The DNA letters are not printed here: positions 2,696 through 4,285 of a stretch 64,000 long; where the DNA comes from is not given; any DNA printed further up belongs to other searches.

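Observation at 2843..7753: Divergent unit: WYL regulator (+ Zn-ribbon membrane protein) facing a lipoprotein / FadL-PorV-like outer-membrane barrel pair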

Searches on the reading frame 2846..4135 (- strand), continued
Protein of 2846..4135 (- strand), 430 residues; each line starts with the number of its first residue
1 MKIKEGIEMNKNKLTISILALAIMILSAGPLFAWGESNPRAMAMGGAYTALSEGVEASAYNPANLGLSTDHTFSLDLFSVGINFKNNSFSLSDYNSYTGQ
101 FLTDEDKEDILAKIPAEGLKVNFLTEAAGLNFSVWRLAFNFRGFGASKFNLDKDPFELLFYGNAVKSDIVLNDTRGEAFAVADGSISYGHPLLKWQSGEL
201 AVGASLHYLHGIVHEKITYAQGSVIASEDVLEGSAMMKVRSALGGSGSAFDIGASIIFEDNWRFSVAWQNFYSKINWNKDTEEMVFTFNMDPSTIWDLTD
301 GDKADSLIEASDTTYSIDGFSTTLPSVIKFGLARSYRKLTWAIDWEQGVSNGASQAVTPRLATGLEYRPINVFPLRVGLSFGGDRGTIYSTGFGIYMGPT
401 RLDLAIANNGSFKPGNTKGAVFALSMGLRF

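Call 29: search_solved_structures(query=A1, max_evalue=10, show_alignments=2)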
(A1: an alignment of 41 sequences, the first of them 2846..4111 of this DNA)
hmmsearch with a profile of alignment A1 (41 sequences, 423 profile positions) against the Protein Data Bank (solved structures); distinct sequences matched with E-value up to 10: 4.
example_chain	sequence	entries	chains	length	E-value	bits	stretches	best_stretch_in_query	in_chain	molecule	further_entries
6h3i_F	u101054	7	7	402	0.0038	19.2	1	26-63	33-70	PorV | Type IX secretion system protein PorV domain-containing protein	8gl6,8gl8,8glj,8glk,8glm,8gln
3bry_A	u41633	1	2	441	0.097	14.6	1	34-79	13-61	TbuX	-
3akc_A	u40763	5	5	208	0.57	12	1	351-389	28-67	Cytidylate kinase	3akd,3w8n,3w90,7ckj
8f2m_F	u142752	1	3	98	1.1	11.1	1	95-177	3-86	Capsid assembly scaffolding protein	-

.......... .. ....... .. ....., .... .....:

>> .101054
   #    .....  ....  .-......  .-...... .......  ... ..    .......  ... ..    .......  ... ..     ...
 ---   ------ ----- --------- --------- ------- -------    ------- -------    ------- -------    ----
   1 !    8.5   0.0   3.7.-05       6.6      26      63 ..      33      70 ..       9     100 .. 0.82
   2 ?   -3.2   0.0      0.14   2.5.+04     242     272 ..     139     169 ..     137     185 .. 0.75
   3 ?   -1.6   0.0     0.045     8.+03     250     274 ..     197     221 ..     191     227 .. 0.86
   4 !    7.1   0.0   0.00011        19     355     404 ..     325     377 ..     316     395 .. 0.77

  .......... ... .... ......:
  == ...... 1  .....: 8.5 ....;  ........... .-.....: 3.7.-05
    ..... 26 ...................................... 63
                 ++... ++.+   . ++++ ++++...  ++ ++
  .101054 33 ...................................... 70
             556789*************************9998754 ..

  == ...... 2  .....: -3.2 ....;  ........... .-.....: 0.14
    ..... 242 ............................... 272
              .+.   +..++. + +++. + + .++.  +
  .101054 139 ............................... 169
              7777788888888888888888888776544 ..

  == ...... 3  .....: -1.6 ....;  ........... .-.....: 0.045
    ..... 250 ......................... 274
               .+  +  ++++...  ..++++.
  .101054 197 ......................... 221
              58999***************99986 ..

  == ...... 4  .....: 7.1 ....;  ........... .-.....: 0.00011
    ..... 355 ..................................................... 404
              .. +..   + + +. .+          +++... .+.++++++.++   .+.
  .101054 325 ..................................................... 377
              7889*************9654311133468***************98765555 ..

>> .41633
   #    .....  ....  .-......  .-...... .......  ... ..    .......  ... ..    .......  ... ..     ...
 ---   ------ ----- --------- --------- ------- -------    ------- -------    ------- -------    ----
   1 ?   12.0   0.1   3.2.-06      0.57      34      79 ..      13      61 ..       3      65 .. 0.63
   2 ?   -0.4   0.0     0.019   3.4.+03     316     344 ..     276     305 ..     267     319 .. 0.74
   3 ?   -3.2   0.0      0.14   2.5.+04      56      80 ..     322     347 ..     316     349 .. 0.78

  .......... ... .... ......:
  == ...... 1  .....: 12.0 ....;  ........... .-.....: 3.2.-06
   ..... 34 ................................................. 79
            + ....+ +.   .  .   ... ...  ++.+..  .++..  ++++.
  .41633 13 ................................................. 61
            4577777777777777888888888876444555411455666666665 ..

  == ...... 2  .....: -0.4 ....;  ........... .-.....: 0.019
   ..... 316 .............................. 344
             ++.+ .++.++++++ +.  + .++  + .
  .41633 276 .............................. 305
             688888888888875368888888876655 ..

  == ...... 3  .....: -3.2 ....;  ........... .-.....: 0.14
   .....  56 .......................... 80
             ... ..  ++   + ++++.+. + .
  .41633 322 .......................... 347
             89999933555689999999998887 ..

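Call 39: search_protein_families(library=ncbifam, proteins=[L013:13558-15369:-, L013:15400-17058:-], max_evalue=0.01)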
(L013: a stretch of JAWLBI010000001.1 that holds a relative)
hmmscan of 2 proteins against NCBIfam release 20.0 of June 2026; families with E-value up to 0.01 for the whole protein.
L013:13558-15369:- (604 aa): 1 family
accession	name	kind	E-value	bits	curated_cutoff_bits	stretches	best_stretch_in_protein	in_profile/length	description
NF045524.1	MXAN_6640_HExxH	subfamily_domain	2.1e-53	181.9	140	1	165-428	1-269/290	MXAN_6640 family putative metalloprotease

L013:15400-17058:- (553 aa): 4 families
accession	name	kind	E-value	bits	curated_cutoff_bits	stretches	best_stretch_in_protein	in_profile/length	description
TIGR03303.1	OM_YaeT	equivalog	6.8e-17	61.1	297.15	1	84-539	334-723/741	outer membrane protein assembly factor BamA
NF047779.1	Omp85_fam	subfamily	4e-10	39.7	200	1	451-552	323-422/423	Omp85 family outer membrane protein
NF058613.1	OMPAssmBamADein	equivalog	1.7e-06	26.3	1050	1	451-553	756-857/857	outer membrane protein assembly factor BamA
NF052279.1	lipo_TamL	exception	1.8e-05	23.4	400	0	50-134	236-321/747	translocation and assembly module lipoprotein TamL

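Call 40: search_protein_families(library=pfam, proteins=[L013:13558-15369:-, L013:15400-17058:-], max_evalue=0.01)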
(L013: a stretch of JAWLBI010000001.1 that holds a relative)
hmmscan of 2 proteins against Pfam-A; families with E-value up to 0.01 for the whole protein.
L013:13558-15369:- (604 aa): 1 family
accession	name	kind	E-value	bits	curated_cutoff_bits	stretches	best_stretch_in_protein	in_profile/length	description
PF00404.24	Dockerin_1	-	1.7e-07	31.7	22.9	1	538-593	1-56/57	Dockerin type I domain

L013:15400-17058:- (553 aa): 1 family
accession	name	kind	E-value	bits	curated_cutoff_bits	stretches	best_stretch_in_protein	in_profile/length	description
PF01103.29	Omp85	-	0.00014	22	24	1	462-553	226-325/325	Omp85 superfamily domain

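Call 43: predict_structure(alignment_id=A1)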
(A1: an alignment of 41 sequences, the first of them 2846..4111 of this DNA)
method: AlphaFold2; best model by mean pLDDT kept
length: 422 residues; sequences in the alignment: 41
mean_pLDDT: 83.4   pTM: 0.76
mean pLDDT of the five models: 83.4, 82.1, 81.8, 80.8, 77.2
residues with pLDDT >= 90: 174; 70-90: 183; 50-70: 53; < 50: 12
segments of 3 or more residues with pLDDT < 50: 16-25
pLDDT, mean of each block of 10 residues (from residue 1): 67 45 52 90 85 90 83 87 75 71 80 84 90 86 78 61 76 92 94 96 93 78 81 95 95 93 93 93 72 66 90 90 94 93 74 93 92 82 92 91 79 90 84
secondary structure, 60 per line:
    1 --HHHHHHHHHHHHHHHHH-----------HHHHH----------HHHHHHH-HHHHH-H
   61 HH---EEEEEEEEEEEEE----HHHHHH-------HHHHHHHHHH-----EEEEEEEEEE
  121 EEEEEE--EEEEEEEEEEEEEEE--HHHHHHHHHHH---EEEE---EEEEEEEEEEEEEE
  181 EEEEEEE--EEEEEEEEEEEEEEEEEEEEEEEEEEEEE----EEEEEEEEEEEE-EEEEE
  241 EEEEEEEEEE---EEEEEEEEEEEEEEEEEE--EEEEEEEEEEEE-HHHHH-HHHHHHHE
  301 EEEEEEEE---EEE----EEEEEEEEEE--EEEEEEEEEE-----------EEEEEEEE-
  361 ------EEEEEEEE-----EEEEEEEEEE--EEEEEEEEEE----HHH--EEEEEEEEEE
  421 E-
elements in order: H3-19 H31-35 H46-52 H54-58 E66-78 H83-88 H96-105 E111-126 E129-143 H146-156 E160-163 E167-187 E190-218 E223-234 E236-250 E254-271 E274-285 H287-291 H293-299 E300-308 E312-314 E319-328 E331-340 E352-359 E367-374 E380-389 E392-401 E411-421

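Call 52: search_protein_families(library=ncbifam, proteins=[L062:9923-11176:+, L063:9995-11281:+, L067:4531-5967:+, L071:9440-11200:+, L076:9911-11248:+, L077:9959-11413:+, L078:9761-11065:+, L080:10001-11428:+, L084:916-2088:+, L085:6676-8055:+], max_evalue=0.1)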
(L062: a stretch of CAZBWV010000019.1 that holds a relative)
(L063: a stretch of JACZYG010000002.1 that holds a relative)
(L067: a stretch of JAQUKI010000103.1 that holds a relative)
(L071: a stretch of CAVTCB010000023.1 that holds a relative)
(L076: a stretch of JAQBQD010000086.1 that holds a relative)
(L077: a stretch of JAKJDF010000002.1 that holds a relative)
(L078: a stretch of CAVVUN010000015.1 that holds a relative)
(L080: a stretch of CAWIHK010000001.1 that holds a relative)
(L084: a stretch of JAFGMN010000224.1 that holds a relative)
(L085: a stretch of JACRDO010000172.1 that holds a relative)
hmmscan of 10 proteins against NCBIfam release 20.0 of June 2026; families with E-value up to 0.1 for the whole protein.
L062:9923-11176:+ (418 aa): 1 family
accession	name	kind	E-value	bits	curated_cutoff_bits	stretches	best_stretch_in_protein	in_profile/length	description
NF033709.1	PorV_fam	subfamily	2.5e-06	27.3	90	2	219-413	129-321/326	PorV/PorQ family protein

L063:9995-11281:+ (429 aa): 1 family
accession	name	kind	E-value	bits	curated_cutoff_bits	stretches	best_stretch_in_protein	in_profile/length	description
NF033709.1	PorV_fam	subfamily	1.2e-08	35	90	2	31-70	9-48/326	PorV/PorQ family protein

L067:4531-5967:+ (479 aa): 3 families
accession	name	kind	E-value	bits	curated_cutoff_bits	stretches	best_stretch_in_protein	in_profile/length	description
NF033709.1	PorV_fam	subfamily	1e-08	35.1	90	2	248-452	142-307/326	PorV/PorQ family protein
NF033710.1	T9SS_OM_PorV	equivalog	0.0048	16.1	250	0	401-449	292-343/367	type IX secretion system outer membrane channel protein PorV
NF050080.1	pilus_FilD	exception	0.0054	15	970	0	390-424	421-455/549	putative pilus system OmpP1/FadL family transporter FilD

L071:9440-11200:+ (587 aa): 1 family
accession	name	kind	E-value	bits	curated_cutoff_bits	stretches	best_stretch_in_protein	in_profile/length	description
NF033709.1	PorV_fam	subfamily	0.00014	21.5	90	1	188-216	12-40/326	PorV/PorQ family protein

L076:9911-11248:+ (446 aa): 1 family
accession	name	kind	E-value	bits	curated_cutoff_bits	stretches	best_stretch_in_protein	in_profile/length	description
NF033709.1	PorV_fam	subfamily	0.0021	17.7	90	1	30-58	12-40/326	PorV/PorQ family protein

L077:9959-11413:+ (485 aa): 3 families
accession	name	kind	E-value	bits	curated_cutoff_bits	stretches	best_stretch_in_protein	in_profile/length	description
NF033709.1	PorV_fam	subfamily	5.6e-08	32.7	90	1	36-68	12-44/326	PorV/PorQ family protein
NF052325.1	PorVQ2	equivalog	0.00018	20.5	325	1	36-92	35-90/354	putative type IX sorting system protein PorV2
NF033710.1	T9SS_OM_PorV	equivalog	0.082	12.1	250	0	36-68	34-66/367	type IX secretion system outer membrane channel protein PorV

L078:9761-11065:+ (435 aa): 3 families
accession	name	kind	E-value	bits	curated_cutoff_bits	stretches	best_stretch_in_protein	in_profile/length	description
NF033709.1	PorV_fam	subfamily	1.7e-12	47.6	90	2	230-361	114-233/326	PorV/PorQ family protein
NF033711.1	T9SS_PorQ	equivalog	0.00018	20.7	220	1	54-142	5-94/335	type IX secretion system protein PorQ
NF052325.1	PorVQ2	equivalog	0.0065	15.4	325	1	79-124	32-75/354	putative type IX sorting system protein PorV2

L080:10001-11428:+ (476 aa): 2 families
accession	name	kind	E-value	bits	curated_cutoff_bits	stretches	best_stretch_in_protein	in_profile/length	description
NF033709.1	PorV_fam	subfamily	2.4e-13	50.4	90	2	32-106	7-82/326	PorV/PorQ family protein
NF052325.1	PorVQ2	equivalog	2.5e-11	43.1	325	1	8-69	4-67/354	putative type IX sorting system protein PorV2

L084:916-2088:+ (391 aa): 4 families
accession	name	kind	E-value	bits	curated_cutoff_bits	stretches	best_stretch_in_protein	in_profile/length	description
NF033709.1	PorV_fam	subfamily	2.3e-16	60.3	90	2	49-82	10-44/326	PorV/PorQ family protein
NF033710.1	T9SS_OM_PorV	equivalog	5.7e-07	29.1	250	1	49-82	32-65/367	type IX secretion system outer membrane channel protein PorV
NF052325.1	PorVQ2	equivalog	1.1e-06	27.9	325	1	51-79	35-63/354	putative type IX sorting system protein PorV2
NF050080.1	pilus_FilD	exception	0.0023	16.3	970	0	48-90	25-67/549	putative pilus system OmpP1/FadL family transporter FilD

L085:6676-8055:+ (460 aa): 9 families
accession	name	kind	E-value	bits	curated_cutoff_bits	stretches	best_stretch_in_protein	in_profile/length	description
NF033709.1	PorV_fam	subfamily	9.2e-48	163.5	90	1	30-295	4-324/326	PorV/PorQ family protein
NF033711.1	T9SS_PorQ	equivalog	2.4e-31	109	220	1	9-213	5-213/335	type IX secretion system protein PorQ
NF052325.1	PorVQ2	equivalog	4.9e-17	61.9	325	1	30-188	27-198/354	putative type IX sorting system protein PorV2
NF033710.1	T9SS_OM_PorV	equivalog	3.1e-16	59.5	250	1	30-213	26-231/367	type IX secretion system outer membrane channel protein PorV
TIGR02521.1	type_IV_pilW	equivalog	0.00013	21.6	154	1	407-444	132-169/234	type IV pilus biogenesis/stability protein PilW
NF050080.1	pilus_FilD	exception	0.0011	17.4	970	1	37-70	27-60/549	putative pilus system OmpP1/FadL family transporter FilD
NF053685.1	BamG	equivalog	0.0069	15.5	250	0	38-77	22-61/397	BamG family beta-barrel-assembly machinery protein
TIGR02552.1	LcrH_SycD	equivalog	0.0098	15.6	104.8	0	383-451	59-127/136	SycD/LcrH family type III secretion system chaperone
NF033756.1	gliding_GltC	equivalog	0.081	11.6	450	0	383-446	249-312/622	adventurous gliding motility protein GltC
